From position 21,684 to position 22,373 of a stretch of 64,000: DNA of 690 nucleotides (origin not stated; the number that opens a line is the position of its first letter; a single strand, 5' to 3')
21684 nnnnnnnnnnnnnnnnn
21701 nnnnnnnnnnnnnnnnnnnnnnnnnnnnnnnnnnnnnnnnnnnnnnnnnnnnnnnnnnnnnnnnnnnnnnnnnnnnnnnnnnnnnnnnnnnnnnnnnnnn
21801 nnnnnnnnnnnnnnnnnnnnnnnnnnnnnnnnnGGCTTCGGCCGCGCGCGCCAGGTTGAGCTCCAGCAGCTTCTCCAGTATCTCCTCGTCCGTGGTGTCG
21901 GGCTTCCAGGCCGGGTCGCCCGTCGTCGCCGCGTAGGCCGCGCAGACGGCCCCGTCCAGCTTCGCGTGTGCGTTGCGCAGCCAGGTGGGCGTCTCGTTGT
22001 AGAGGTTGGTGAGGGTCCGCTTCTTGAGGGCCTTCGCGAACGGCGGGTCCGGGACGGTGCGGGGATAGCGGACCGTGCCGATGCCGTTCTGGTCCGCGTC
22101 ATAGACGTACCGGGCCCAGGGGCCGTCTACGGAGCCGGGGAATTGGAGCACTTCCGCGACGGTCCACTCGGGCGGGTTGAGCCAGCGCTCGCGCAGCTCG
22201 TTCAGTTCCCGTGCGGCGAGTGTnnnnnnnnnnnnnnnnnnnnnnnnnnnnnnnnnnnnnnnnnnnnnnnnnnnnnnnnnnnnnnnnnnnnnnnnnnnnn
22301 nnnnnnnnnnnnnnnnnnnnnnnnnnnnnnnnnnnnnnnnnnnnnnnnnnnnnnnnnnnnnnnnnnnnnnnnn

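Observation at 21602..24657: AT-richer ~3-kb defence islet between a Gfo/Idh/MocA oxidoreductase and mutS, bounded by 230-bp direct repeats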

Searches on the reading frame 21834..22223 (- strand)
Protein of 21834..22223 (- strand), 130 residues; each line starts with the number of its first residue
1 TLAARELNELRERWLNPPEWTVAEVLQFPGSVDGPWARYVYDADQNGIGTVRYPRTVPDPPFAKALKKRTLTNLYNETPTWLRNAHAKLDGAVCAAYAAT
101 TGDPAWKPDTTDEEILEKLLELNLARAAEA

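Call 11: search_protein_families(library=pfam, proteins=[window:21834-22223:-], max_evalue=0.01)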
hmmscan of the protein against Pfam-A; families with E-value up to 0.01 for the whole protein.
seq(130 aa): 1 family
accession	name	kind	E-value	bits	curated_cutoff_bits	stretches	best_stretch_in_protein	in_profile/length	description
PF20467.3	MmeI_C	-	0.00023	21.8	27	1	67-122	24-74/83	MmeI, C-terminal domain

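Call 71: find_homologous_proteins(query=window:21834-22223:-, max_evalue=1e-20)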
Query seq(130 aa) (130 aa): 1176 proteins with E <= 1e-20 among 2775 candidates; the best 120 are listed.
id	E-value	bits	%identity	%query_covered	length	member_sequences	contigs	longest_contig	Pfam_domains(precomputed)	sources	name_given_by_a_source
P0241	1.5e-65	237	99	82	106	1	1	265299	-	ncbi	-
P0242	2.4e-62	227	80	98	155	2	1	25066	PF20467.4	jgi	-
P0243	6.0e-62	226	80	96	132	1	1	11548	-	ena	-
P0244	1.2e-58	215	77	98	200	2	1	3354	PF20466.4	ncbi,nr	ncbi:MAG: hypothetical protein KGZ25_12755, partial [Planctomycetes bacterium]|nr:hypothetical prote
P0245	1.4e-58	215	76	97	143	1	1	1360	-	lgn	-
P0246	5.3e-54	200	74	98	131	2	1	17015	PF20467.4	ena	-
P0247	3.5e-53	197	74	96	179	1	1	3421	-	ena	-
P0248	1.8e-47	179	68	82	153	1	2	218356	PF20467.4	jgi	jgi:hypothetical protein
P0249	2.8e-45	172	68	98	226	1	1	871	PF20466.4,PF20467.4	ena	-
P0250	5.7e-45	171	67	95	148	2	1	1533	-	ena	-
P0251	7.6e-45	170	67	98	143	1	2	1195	PF20467.4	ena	-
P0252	8.8e-45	170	66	96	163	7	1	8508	PF20467.4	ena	-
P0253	9.7e-45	170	68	92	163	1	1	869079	PF20467.4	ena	-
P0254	1.2e-44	170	65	94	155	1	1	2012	-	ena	-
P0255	1.3e-44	169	66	86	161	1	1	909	-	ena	-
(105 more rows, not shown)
